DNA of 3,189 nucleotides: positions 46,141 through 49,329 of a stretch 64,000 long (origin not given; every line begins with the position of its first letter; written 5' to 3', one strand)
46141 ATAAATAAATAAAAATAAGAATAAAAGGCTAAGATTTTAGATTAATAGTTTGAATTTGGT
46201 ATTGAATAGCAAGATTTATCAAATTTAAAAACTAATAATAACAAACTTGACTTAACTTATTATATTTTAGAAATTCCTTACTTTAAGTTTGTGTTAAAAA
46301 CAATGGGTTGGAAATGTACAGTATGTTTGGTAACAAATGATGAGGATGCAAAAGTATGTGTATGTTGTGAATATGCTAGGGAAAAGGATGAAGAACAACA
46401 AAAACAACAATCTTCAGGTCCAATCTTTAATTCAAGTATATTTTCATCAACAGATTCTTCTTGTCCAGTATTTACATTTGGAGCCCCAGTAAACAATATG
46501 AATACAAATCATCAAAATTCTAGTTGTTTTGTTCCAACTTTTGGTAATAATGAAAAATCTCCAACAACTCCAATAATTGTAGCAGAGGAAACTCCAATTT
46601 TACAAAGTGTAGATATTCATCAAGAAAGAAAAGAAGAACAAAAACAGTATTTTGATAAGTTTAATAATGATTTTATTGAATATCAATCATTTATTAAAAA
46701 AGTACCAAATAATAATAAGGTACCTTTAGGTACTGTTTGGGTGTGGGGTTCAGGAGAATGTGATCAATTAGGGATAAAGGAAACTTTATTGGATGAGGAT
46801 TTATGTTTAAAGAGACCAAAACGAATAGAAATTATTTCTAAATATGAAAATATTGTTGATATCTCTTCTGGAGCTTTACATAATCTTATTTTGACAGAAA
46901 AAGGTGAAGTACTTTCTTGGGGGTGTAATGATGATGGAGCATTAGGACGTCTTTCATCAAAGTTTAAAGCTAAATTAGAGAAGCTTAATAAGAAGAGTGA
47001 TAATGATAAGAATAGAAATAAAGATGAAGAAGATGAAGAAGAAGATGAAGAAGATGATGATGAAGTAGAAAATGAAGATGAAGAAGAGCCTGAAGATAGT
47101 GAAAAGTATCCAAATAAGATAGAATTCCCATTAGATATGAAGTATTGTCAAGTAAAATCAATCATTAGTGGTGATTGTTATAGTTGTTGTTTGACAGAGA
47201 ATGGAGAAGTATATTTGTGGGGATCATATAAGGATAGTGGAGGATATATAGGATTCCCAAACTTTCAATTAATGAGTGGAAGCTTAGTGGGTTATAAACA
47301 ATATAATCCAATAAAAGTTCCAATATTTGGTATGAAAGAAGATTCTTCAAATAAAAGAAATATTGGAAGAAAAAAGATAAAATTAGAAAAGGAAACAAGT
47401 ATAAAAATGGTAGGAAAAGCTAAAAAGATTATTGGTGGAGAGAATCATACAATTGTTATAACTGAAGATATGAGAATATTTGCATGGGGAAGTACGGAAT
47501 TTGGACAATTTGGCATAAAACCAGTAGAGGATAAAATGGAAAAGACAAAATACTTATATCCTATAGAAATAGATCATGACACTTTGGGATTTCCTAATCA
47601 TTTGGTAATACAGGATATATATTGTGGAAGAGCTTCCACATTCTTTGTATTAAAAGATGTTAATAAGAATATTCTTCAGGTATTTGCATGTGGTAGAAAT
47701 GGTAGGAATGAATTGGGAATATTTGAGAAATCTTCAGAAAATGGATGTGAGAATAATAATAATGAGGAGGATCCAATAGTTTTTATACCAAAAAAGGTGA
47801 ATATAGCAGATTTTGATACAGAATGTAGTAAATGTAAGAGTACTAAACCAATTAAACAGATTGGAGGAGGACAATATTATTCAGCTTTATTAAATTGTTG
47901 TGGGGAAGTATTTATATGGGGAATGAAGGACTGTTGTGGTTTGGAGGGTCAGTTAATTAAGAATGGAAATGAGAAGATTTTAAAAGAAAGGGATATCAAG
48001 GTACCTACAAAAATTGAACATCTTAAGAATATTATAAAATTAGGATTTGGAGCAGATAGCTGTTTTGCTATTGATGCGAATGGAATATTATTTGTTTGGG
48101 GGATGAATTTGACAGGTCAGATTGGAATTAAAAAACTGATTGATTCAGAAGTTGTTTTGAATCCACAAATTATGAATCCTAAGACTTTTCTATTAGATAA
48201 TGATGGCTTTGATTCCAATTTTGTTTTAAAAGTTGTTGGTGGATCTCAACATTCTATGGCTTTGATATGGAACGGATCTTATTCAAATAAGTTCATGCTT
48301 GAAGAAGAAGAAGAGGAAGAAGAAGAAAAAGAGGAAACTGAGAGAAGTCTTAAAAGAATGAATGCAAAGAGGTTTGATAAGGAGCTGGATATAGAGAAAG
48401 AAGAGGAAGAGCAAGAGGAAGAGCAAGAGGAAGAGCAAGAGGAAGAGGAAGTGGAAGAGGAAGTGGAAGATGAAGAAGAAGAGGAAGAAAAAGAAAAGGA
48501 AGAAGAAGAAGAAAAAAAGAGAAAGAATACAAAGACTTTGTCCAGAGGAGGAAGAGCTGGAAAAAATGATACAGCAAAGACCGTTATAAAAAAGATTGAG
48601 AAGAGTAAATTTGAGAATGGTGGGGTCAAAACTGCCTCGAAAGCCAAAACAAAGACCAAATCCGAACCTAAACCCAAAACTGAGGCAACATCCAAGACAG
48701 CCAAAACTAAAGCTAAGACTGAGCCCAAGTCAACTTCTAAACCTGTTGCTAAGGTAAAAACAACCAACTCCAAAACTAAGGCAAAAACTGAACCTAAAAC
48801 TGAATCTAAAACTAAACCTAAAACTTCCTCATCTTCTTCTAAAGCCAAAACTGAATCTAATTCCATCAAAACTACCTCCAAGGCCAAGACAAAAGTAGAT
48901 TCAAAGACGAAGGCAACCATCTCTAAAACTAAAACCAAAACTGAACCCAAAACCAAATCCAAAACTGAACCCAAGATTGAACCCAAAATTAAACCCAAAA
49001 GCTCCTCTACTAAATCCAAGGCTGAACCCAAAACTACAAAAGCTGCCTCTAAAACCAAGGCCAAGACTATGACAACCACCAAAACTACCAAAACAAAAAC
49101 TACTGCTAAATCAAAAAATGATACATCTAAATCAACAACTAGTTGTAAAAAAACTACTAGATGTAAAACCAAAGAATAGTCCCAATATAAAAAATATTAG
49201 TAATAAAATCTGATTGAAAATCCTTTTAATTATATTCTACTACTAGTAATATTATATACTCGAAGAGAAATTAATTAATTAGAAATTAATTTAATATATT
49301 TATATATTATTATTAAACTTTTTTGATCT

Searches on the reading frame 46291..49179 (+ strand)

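Call 52: search_protein_families(library=pfam, proteins=[window:46291-49179:+], max_evalue=0.0001)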
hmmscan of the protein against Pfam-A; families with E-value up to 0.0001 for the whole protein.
window:46291-49179:+ (962 aa): 3 families
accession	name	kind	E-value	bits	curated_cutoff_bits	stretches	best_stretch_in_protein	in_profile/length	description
PF25390.1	WD40_RLD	-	1.5e-70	238.8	150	1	148-657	1-363/363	RCC1-like domain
PF00415.24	RCC1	-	2.8e-37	127.5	21.7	1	147-201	2-50/50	Regulator of chromosome condensation (RCC1) repeat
PF13540.12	RCC1_2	-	9.4e-26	89.3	22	1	188-216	1-29/30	Regulator of chromosome condensation (RCC1) repeat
